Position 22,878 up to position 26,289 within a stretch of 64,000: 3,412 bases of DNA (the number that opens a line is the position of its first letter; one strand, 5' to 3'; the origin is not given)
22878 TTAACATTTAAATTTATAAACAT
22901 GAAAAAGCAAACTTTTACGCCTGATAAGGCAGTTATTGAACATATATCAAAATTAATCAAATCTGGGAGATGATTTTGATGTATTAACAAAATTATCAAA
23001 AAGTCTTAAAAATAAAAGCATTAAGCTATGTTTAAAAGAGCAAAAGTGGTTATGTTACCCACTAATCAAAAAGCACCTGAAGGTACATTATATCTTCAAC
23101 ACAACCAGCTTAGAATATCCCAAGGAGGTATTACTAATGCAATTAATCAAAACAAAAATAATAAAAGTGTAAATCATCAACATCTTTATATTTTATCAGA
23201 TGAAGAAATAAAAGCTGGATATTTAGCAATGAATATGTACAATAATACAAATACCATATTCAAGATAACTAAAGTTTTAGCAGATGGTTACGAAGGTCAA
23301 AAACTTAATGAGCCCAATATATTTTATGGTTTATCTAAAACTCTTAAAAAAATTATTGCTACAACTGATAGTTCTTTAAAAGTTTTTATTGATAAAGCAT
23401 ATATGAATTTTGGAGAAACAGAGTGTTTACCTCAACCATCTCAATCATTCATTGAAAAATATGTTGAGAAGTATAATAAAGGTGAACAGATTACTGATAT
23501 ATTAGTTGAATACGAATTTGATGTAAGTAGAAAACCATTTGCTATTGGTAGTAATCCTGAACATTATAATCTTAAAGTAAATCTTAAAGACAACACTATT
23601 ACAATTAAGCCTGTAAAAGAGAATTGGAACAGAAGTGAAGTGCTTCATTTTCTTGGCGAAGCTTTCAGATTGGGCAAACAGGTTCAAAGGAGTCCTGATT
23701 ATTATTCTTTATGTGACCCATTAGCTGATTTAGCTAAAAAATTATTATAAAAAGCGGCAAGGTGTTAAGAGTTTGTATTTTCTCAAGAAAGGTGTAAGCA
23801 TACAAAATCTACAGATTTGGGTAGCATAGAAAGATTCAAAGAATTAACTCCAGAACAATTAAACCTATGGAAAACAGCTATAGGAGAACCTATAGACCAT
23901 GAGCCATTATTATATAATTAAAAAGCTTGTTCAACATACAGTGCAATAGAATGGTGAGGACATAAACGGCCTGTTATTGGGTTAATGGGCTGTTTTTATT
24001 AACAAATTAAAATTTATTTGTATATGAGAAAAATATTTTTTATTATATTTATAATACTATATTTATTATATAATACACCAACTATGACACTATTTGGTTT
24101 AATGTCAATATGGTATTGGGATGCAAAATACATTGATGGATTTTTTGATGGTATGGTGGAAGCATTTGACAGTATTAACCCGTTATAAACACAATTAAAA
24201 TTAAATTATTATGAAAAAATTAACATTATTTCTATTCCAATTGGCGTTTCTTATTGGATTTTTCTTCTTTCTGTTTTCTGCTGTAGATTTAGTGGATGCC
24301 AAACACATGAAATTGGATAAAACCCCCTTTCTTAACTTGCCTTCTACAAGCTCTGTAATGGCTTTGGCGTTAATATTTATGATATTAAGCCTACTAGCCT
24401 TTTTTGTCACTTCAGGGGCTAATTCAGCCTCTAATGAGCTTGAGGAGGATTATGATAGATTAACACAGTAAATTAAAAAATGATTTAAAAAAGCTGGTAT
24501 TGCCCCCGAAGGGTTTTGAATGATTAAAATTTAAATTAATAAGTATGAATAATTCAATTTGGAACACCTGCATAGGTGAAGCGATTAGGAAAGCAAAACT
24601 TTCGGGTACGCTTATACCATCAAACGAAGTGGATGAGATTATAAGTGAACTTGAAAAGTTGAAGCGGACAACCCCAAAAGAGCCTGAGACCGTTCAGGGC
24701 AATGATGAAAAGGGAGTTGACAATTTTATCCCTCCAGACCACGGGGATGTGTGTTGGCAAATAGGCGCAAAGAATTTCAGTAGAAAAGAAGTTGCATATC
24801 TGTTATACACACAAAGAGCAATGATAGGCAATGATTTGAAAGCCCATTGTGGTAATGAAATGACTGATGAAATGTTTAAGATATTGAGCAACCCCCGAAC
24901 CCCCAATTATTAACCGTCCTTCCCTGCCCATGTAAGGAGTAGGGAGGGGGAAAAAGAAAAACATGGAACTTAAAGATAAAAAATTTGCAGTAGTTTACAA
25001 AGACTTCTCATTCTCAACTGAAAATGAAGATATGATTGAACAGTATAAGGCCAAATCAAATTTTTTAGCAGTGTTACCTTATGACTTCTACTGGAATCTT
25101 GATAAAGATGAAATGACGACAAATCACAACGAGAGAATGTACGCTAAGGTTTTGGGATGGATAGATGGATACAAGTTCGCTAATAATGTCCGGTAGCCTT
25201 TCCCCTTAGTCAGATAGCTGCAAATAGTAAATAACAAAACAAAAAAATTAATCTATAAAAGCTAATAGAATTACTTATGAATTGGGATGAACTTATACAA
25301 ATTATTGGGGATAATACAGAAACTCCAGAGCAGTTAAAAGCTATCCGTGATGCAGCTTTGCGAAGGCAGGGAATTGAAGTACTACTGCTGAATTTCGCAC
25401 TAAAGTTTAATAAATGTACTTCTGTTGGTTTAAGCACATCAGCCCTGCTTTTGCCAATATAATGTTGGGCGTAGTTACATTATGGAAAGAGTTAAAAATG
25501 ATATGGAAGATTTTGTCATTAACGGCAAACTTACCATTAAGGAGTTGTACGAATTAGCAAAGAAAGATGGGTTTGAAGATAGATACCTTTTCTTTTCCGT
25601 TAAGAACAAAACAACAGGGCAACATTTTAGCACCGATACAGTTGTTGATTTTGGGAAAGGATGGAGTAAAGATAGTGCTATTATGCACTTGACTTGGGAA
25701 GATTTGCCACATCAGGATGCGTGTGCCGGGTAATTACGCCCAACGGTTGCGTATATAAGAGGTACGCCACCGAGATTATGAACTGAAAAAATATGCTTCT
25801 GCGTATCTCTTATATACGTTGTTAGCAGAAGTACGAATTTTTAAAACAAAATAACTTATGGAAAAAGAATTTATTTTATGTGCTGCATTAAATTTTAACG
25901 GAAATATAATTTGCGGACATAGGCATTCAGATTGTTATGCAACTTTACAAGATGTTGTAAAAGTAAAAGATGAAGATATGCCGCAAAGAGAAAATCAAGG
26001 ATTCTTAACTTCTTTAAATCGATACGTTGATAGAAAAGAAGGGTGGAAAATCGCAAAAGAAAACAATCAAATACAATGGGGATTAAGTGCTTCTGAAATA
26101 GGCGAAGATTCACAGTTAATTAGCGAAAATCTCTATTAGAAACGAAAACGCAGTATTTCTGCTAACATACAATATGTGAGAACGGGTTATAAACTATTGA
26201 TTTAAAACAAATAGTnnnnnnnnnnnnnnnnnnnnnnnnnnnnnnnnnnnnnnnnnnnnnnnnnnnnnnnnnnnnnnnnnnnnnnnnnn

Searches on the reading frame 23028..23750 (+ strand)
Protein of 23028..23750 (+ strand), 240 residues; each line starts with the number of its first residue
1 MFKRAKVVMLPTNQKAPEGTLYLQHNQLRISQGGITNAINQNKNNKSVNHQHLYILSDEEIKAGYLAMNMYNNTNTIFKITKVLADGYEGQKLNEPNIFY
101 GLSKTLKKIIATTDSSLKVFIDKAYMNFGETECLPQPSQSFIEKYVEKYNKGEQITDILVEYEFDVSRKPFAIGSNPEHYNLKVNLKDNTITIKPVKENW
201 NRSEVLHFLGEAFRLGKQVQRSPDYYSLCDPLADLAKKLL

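Call 12: search_protein_families(library=pfam, proteins=[window:23028-23750:+], max_evalue=0.1)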
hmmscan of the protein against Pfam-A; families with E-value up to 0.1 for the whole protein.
window:23028-23750:+ (240 aa): 0 families

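Call 13: find_related_loci(query=window:23028-23750:+, collection=viral_contigs, flank=10000)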
Query window:23028-23750:+ (240 aa) in viral_contigs; peptide patterns used: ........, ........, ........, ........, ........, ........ (x = any residue, [..] = any of these).
5 stretches matched a pattern, but none encodes a relative of the query by tblastn (E <= 1e-3).

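Call 18: find_encoding_contigs(protein=window:23028-23750:+, flank=10000, max_places=10)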
Protein window:23028-23750:+ (240 aa): 1 contig read that carries it; 1 place shown.
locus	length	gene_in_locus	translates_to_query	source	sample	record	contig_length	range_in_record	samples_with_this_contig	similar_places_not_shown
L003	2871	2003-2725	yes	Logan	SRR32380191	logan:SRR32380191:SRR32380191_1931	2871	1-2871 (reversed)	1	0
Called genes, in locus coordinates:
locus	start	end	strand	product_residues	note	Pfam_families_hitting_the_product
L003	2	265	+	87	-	?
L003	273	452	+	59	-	-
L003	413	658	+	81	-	-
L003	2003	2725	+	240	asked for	-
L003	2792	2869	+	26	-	?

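Call 25: find_homologous_proteins(query=window:23028-23750:+, max_evalue=0.001)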
Query window:23028-23750:+ (240 aa): 677 proteins with E <= 0.001 among 1098 candidates; the best 120 are listed.
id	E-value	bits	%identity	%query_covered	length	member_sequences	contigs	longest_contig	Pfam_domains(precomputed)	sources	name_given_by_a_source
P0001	1.6e-156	537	100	100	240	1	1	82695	-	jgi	-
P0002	2.9e-140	484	93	100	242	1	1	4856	-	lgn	-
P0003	7.6e-101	355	86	79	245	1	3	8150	-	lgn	-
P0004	5.1e-76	273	69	84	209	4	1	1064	-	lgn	-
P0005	1.5e-38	151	47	89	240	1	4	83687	-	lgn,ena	-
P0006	4.6e-37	146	47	88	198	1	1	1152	-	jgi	-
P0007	3.0e-36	143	45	92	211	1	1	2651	-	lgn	-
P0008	5.3e-35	139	46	85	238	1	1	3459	-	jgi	-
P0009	1.5e-34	138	41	93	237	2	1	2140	-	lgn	-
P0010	9.0e-33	132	44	87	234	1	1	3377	-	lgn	-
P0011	1.5e-32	131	40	94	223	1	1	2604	-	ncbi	-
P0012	2.1e-32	131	43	85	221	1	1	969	-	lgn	-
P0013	4.3e-32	130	41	92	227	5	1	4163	-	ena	-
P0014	6.3e-32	129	41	87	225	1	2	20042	-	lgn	-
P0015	4.1e-31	126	42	90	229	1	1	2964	-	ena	-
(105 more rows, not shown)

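Call 26: find_encoding_contigs(protein=P0002, flank=10000, max_places=4)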
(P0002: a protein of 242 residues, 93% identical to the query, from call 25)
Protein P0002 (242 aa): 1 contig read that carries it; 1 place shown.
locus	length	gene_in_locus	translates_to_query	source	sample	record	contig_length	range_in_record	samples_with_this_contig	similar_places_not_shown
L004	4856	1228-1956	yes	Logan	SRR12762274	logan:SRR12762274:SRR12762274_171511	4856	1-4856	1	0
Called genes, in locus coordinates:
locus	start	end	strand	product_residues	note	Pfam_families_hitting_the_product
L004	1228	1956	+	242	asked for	-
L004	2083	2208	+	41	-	-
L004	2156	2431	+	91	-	-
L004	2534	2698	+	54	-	-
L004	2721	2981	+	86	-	-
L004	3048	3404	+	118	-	-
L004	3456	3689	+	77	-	-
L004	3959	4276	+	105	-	-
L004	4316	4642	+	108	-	-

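Call 27: find_encoding_contigs(protein=P0003, flank=10000, max_places=4)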
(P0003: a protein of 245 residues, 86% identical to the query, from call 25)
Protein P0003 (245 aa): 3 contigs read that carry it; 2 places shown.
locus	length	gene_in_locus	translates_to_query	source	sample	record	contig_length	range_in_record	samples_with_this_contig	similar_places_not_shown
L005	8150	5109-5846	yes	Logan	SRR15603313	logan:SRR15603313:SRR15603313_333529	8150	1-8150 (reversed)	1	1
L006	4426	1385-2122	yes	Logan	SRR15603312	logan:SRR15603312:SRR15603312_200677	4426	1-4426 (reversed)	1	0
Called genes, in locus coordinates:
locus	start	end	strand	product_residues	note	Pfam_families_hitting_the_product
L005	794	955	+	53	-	-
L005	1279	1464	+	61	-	-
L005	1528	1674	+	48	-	-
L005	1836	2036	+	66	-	-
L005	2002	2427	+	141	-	-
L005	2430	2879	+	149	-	-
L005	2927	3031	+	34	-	-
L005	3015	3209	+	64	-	-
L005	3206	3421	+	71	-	-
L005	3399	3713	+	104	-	-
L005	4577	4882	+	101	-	-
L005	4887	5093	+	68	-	-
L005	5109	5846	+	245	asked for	-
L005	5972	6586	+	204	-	-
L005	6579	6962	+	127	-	-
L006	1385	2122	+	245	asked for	-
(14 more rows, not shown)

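Call 28: find_encoding_contigs(protein=P0005, flank=10000, max_places=4)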
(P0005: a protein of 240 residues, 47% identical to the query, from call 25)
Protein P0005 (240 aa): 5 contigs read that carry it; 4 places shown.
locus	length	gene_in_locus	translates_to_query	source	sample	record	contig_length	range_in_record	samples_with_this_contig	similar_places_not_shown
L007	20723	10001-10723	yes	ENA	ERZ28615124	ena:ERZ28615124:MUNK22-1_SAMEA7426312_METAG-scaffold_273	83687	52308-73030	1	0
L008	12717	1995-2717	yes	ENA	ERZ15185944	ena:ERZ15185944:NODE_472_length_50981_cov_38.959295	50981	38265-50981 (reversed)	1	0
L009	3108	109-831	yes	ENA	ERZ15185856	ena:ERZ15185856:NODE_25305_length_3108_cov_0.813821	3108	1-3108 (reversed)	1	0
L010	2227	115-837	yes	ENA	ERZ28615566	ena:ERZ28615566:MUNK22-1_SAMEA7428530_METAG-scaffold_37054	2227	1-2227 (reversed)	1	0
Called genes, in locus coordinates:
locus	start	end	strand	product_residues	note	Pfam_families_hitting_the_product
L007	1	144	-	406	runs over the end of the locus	-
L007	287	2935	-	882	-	PF16510:P22_portal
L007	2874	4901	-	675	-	-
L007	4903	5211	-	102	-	-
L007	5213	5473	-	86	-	-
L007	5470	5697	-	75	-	-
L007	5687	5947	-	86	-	-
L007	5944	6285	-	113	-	PF00216:Bac_DNA_binding (weak)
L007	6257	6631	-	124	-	-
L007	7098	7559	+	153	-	-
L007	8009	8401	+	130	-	-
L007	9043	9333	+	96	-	-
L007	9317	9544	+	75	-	-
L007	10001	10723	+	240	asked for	-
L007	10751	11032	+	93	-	-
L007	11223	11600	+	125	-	-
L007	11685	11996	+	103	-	-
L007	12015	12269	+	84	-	-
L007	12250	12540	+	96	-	-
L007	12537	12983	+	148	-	-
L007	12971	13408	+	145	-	-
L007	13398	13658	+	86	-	-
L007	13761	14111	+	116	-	PF03330:DPBB_1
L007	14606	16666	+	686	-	-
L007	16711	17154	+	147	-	-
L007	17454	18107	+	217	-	PF07463:NUMOD4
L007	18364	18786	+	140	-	-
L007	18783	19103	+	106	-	-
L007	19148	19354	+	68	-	-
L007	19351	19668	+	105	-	-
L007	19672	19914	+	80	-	-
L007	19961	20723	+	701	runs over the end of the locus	-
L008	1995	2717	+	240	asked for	-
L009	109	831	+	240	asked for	-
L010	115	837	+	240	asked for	-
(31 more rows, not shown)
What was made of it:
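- The syntenic relative L007 has four genes in the equivalent gap (call 28). Relatives carry ORFs in equivalent positions (calls 27, 28).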

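Call 36: find_related_loci(query=A3, collection=metagenome_contigs, flank=5000)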
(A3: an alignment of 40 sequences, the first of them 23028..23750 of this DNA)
Query A3 (240 aa) in metagenome_contigs; peptide patterns used: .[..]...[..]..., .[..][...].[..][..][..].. (x = any residue, [..] = any of these).
600 stretches matched a pattern (row limit reached: there are more); 125 encode a relative of the query (tblastn E <= 1e-3); the best 80 are kept; 80 distinct loci.
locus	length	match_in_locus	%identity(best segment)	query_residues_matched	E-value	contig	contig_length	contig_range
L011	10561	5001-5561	47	2-211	1e-46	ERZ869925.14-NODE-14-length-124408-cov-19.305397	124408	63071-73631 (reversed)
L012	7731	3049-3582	42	1-206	3e-35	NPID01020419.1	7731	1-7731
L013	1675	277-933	38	2-232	1e-34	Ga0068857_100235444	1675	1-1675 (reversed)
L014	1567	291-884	41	2-209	6e-34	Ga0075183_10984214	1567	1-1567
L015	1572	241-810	43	2-219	6e-34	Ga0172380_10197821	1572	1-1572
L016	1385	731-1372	37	2-228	4e-34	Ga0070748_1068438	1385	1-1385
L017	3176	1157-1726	42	1-211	3e-33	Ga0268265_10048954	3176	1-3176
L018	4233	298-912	38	2-214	9e-33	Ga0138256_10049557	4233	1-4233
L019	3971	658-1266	40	2-209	2e-31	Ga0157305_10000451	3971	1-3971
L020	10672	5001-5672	38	1-240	7e-31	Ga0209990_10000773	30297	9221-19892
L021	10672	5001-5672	38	1-240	7e-31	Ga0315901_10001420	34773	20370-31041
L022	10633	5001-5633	38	2-209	5e-30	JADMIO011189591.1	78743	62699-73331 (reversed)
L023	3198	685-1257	40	1-213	3e-30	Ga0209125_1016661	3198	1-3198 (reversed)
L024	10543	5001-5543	41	1-209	3e-30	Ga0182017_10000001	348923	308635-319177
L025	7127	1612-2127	38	2-213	4e-29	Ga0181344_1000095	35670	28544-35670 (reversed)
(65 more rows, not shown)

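Call 37: find_related_loci(query=A3, collection=genome_contigs, flank=5000)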
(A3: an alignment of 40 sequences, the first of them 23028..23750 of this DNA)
Query A3 (240 aa) in genome_contigs; peptide patterns used: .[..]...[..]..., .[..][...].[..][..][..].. (x = any residue, [..] = any of these).
503 stretches matched a pattern; 5 encode a relative of the query (tblastn E <= 1e-3); 5 distinct loci.
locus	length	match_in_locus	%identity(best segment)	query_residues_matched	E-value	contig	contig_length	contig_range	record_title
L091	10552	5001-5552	36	2-205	2e-21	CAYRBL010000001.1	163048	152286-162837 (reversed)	MAG TPA_asm: uncultured Bacteroides sp. isolate binchicken_co2_197 genome assembly, contig: NODE_21_length_163048_cov_31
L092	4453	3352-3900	36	2-211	2e-18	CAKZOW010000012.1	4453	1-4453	MAG TPA_asm: uncultured archaeon isolate ERR2094169_bin.99_CONCOCT_v1.1_MAG genome assembly, contig: ERZ650157.15137, wh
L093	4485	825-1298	36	1-163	2e-17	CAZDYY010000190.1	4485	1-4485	MAG TPA_asm: uncultured Legionella sp. isolate SRP062349_co2_87 genome assembly, contig: NODE_11229_length_4485_cov_6.65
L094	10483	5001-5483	28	1-193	1e-10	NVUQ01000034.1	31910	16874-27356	MAG: Flavobacteriales bacterium isolate NORP85 Contig_sourceCTD_553, whole genome shotgun sequence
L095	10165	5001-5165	38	46-117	2e-7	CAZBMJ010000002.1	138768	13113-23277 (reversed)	MAG TPA_asm: uncultured Myxococcales bacterium isolate SRP286056_co1_508 genome assembly, contig: NODE_82_length_138768_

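Call 87: search_protein_families(library=phrogs, proteins=[window:23028-23750:+], max_evalue=0.01)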
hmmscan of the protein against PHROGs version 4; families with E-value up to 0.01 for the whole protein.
window:23028-23750:+ (240 aa): 2 families
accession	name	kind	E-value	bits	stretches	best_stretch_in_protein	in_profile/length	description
phrog_15656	-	unknown function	1.4e-29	104.1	1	3-211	4-208/231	-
phrog_25834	-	unknown function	0.0073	16.4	1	102-187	184-265/338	-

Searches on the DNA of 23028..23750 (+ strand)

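Call 88: search_with_rna_model(model_id=R1, sources=[L007, L011, L012, L016, L017, L018, L019, L020, L022, L024, L025, L026, L027, L028, L029, L031, L032, L035, L036, L038, L042, L044, L045, L046, L047, L048, L053, L055, L056, L057, L058, L059, L060, L061, L062, L065, L067, L070, L072, L082, L085, L088, L089, L091, L092, L093, L094, L095, L001, L004, L005], max_evalue=0.01)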
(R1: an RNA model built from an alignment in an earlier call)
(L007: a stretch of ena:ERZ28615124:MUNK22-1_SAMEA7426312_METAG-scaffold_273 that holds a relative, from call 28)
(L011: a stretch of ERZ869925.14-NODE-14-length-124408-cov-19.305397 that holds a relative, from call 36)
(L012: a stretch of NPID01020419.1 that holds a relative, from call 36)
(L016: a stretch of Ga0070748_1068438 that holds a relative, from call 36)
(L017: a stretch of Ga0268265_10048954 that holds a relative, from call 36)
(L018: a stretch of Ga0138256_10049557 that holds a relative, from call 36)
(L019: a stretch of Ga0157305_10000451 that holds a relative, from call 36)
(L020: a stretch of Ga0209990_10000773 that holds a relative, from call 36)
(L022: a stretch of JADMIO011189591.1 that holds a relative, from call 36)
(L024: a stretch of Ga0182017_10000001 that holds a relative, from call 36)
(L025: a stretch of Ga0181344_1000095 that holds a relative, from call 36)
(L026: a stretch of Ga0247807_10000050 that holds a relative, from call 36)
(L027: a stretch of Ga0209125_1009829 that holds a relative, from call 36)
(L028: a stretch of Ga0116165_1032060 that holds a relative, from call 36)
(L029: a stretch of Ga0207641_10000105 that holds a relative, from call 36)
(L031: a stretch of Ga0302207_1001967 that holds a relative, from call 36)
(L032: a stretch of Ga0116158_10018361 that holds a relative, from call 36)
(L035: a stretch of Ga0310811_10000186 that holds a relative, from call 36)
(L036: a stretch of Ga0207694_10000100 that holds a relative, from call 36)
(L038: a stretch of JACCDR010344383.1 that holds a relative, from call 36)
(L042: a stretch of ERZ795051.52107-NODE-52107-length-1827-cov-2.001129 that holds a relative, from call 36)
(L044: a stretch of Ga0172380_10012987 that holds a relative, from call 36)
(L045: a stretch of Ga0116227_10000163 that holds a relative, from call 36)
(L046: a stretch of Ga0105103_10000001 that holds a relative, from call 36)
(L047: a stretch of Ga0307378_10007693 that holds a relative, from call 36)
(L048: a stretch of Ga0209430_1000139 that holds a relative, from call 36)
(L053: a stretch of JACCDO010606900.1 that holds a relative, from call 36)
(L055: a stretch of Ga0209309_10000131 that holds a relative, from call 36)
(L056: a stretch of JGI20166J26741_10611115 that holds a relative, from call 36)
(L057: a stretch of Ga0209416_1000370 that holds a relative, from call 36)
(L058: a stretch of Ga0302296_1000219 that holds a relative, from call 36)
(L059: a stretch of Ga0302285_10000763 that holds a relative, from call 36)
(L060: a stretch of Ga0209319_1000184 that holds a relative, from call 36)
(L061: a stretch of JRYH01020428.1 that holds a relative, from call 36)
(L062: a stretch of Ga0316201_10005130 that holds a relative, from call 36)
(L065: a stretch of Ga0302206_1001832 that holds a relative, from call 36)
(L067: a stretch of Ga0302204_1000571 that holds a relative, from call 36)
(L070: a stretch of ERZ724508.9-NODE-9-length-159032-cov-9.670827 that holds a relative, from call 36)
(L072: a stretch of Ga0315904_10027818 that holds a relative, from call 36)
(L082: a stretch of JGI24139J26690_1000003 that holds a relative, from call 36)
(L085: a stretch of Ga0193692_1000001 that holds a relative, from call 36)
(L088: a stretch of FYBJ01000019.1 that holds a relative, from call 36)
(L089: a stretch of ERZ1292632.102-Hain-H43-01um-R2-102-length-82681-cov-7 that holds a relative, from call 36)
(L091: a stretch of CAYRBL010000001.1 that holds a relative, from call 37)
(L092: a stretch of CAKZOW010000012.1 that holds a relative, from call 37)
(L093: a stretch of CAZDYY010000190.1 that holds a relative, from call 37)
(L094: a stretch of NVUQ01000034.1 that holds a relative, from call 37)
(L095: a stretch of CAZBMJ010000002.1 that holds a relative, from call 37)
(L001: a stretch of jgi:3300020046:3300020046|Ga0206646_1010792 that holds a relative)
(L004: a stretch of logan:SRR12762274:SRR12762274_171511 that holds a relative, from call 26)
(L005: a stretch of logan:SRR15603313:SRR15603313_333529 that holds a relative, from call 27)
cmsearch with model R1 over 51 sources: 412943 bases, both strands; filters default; matches with E-value up to 0.01: 6.
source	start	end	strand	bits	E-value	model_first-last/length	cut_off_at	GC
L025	579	753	+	74.9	2.4e-15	1-85/85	no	0.37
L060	4848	4962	+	39.4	1.3e-06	1-85/85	no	0.38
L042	136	257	+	34.2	2.3e-05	1-85/85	no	0.34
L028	95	239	+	34.2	2.3e-05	1-85/85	no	0.37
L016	81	164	+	33.7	3.2e-05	1-85/85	no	0.38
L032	4207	4365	+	25.5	0.0033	1-85/85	no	0.37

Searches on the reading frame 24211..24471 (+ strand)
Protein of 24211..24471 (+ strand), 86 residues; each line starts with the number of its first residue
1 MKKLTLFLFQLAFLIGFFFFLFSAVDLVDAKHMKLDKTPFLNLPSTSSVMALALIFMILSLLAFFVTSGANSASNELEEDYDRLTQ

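Call 86: search_protein_families(library=pfam, proteins=[window:24211-24471:+], max_evalue=0.05)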
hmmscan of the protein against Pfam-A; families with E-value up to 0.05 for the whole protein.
window:24211-24471:+ (86 aa): 3 families
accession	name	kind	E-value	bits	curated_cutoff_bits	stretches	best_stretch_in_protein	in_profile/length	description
PF14296.11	O-ag_pol_Wzy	-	0.011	14.9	26.6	1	2-67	42-105/468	O-antigen polysaccharide polymerase Wzy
PF20990.2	DUF2207_C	-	0.038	14.1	33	1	8-77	141-196/247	Predicted membrane protein (DUF2207) C-terminal domain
PF04290.18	DctQ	-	0.049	14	28.3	0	1-66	61-127/132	Tripartite ATP-independent periplasmic transporters, DctQ component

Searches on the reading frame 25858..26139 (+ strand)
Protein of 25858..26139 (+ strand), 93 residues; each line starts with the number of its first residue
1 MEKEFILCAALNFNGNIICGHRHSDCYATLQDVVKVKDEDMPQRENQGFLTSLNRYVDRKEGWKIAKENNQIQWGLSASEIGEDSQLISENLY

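Call 86: search_protein_families(library=pfam, proteins=[window:25858-26139:+], max_evalue=0.05)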
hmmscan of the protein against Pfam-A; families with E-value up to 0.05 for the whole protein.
window:25858-26139:+ (93 aa): 0 families

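Call 87: search_protein_families(library=phrogs, proteins=[window:25858-26139:+], max_evalue=0.01)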
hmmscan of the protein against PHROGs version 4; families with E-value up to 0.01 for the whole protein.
window:25858-26139:+ (93 aa): 1 family
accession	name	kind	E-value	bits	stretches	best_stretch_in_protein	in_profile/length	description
phrog_839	-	unknown function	6.2e-17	63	1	3-92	80-174/253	-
